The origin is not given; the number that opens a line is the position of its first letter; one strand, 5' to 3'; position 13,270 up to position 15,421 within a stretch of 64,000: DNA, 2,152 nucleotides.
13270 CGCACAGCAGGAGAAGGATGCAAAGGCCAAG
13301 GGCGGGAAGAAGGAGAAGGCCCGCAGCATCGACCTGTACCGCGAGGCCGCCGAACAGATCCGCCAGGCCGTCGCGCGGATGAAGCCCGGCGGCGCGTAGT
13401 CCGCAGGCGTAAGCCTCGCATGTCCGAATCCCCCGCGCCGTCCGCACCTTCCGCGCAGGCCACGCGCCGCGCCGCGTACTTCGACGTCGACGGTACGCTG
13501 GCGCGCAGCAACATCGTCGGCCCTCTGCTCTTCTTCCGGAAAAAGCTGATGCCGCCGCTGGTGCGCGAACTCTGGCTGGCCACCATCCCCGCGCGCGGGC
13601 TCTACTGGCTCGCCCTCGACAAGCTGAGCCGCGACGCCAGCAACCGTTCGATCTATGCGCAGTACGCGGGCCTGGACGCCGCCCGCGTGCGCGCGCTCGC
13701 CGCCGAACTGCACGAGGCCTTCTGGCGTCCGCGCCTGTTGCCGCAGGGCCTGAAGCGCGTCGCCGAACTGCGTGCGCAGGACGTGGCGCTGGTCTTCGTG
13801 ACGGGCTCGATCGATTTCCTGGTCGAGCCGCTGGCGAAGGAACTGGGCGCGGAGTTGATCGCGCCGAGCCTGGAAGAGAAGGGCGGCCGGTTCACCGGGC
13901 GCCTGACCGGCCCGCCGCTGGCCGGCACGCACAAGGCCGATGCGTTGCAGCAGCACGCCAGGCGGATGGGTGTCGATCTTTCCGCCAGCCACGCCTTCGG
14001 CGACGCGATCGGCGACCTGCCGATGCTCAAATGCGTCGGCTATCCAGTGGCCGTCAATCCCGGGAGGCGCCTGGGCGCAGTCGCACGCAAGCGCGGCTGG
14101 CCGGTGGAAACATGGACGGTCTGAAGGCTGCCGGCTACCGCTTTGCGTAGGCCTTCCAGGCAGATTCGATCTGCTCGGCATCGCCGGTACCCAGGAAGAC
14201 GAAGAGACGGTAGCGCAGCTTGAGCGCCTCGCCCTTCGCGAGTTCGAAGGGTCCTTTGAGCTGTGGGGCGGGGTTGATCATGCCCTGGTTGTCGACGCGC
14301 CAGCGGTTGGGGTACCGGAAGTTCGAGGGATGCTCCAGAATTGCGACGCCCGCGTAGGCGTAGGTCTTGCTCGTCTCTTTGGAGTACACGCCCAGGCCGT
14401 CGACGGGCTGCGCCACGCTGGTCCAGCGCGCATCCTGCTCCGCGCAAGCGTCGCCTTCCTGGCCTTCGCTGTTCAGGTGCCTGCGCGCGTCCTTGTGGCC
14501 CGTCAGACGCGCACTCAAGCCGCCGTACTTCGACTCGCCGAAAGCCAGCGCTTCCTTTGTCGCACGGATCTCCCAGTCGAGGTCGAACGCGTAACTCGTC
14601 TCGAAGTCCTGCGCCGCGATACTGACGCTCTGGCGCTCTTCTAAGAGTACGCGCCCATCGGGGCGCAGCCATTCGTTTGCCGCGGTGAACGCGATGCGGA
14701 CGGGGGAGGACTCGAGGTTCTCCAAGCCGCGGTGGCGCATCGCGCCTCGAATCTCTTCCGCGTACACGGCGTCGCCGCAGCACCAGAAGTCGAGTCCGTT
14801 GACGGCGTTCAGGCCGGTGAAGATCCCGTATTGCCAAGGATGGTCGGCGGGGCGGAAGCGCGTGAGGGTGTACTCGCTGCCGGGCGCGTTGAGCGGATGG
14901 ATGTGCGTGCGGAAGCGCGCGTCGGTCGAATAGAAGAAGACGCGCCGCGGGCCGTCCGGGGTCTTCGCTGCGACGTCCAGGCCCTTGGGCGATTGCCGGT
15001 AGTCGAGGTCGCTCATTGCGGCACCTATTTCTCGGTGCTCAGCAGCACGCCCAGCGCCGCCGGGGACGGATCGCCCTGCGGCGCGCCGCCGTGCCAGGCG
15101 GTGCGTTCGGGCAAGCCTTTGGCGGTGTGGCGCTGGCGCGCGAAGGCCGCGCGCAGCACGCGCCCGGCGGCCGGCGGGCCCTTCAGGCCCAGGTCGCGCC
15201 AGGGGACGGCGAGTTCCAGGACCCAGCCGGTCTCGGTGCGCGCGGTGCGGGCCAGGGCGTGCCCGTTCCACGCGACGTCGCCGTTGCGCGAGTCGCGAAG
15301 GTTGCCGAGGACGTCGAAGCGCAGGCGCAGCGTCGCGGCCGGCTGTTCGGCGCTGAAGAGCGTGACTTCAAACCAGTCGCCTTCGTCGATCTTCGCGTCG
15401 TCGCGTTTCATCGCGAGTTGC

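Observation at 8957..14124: ElbD-like four-domain enzyme (FAR - acyl-AMP ligase - ACP - PlsC) with downstream HAD-IB hydrolase: candidate ether/alkyl-lipid or fatty-alcohol lipid pathway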

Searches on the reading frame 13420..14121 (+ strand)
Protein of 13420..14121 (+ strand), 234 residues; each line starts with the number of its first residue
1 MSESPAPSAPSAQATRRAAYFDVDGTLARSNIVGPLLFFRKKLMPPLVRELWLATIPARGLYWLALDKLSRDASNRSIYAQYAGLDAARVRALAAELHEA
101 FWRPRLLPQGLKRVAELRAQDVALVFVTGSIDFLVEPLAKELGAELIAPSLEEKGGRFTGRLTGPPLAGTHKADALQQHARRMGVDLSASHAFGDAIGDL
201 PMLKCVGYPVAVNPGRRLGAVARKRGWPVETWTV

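Call 5: search_protein_families(library=pfam, proteins=[window:13420-14121:+], max_evalue=0.01)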
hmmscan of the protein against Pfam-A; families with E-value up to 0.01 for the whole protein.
seq(234 aa): 3 families
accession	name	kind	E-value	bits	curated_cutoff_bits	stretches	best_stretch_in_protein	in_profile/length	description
PF12710.13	HAD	-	1.9e-34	120.2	27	1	20-204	2-189/189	haloacid dehalogenase-like hydrolase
PF08282.18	Hydrolase_3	-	1.3e-09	38.7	20.9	1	169-214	185-230/255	haloacid dehalogenase-like hydrolase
PF00702.32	Hydrolase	-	2.4e-08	35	26.4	1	18-207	3-191/191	haloacid dehalogenase-like hydrolase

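Call 6: search_protein_families(library=ncbifam, proteins=[window:13420-14121:+], max_evalue=0.01)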
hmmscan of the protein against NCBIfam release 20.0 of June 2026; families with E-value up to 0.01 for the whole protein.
seq(234 aa): 15 families
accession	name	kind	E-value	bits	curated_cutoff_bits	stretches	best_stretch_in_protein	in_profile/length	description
TIGR01490.1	HAD-SF-IB-hyp1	subfamily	4.4e-34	118.5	98.3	1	18-217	1-201/202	HAD-IB family hydrolase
NF052360.1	HolPasePseu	equivalog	3.1e-21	76.1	280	1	82-229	65-214/218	histidinol-phosphatase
TIGR01488.1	HAD-SF-IB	subfamily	2.6e-17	63.3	45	1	19-205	2-176/177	HAD-IB family phosphatase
NF052359.1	HolPaseNeis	equivalog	1e-14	54.8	400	1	87-229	70-217/221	histidinol-phosphatase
TIGR00338.1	serB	equivalog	6.9e-12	45.4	144.15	1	107-213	87-194/219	phosphoserine phosphatase SerB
TIGR00099.1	Cof-subfamily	subfamily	5.6e-11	42.5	137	1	169-213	186-230/256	Cof-type HAD-IIB family hydrolase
NF008350.0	PRK11133.1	equivalog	1e-08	34.7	413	1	107-211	183-288/324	phosphoserine phosphatase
TIGR01484.1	HAD-SF-IIB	subfamily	3.1e-07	30.7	41.8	0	166-212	176-221/221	HAD-IIB family hydrolase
TIGR01545.1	YfhB_g-proteo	equivalog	8.7e-06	25.7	259.25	1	14-205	3-193/210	phosphatidylglycerophosphatase C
TIGR01491.1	HAD-SF-IB-PSPlk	hypoth_equivalog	1.4e-05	24.9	151.9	1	114-224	89-200/201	phosphoserine phosphatase-like hydrolase, archaeal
NF045966.1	YcsE_rel_Pase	equivalog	2.1e-05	24.1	220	1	169-216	189-236/265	YcsE-related riboflavin metabolism phosphatase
NF007821.0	PRK10530.1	equivalog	2.1e-05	23.9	274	1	168-213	196-241/272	pyridoxal phosphatase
NF002245.0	PRK01158.1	equivalog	5.4e-05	22.6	198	1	170-213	156-199/233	phosphoglycolate phosphatase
NF011705.0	PRK15126.1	equivalog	6.1e-05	22.4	336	1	169-208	186-225/272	HMP-PP phosphatase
NF008213.0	PRK10976.1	equivalog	0.0015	18.1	386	1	169-208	188-227/266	sugar/pyridoxal phosphate phosphatase YigL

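Call 64: search_solved_structures(query=window:13420-14121:+, max_evalue=0.001)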
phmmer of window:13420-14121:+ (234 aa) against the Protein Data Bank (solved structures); distinct sequences matched with E-value up to 0.001: 12.
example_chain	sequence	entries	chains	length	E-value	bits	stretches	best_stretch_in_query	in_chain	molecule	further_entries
3fvv_A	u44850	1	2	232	2.8e-16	63.5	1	83-229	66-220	uncharacterized protein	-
5is2_A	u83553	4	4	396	5.7e-13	52.6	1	94-221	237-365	Phosphoserine phosphatase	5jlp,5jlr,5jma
3p96_A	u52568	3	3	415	6.1e-13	52.5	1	94-221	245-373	Phosphoserine phosphatase SerB | Phosphoserine phosphatase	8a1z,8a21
5t41_A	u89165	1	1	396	1e-12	51.8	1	94-221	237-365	Phosphoserine phosphatase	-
5it4_A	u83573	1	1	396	2.6e-12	50.5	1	94-221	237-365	Phosphoserine phosphatase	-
5jjb_A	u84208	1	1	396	6.5e-12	49.2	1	94-221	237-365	Phosphoserine phosphatase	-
5it0_A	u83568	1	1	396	1.2e-11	48.3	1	94-221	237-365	Phosphoserine phosphatase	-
1f5s_A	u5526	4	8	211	5.2e-07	33.1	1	112-211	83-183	PHOSPHOSERINE PHOSPHATASE (PSP) | Phosphoserine Phosphatase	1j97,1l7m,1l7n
1l7o_A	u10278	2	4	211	5.9e-07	32.9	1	112-211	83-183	PHOSPHOSERINE PHOSPHATASE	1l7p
2pq0_A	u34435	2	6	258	4.4e-06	30.1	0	168-213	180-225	Hypothetical conserved protein GK1056 | Hypothetical conserved protein, GK1056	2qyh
7qpl_A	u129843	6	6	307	4.7e-06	30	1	103-224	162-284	O-phosphoserine phosphohydrolase | Phosphoserine phosphatase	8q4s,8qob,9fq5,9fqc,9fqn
3n28_A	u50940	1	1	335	3.5e-05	27.1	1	106-220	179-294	Phosphoserine phosphatase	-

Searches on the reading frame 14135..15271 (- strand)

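Call 11: search_protein_families(library=pfam, proteins=[window:14135-15271:-], max_evalue=0.001)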
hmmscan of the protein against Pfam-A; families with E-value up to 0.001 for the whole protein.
window:14135-15271:- (378 aa): 1 family
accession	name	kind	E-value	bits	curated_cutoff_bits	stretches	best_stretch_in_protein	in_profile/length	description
PF14100.11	DUF6807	-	1.7e-56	192.2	27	1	115-373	15-270/270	Family of unknown function (DUF6807)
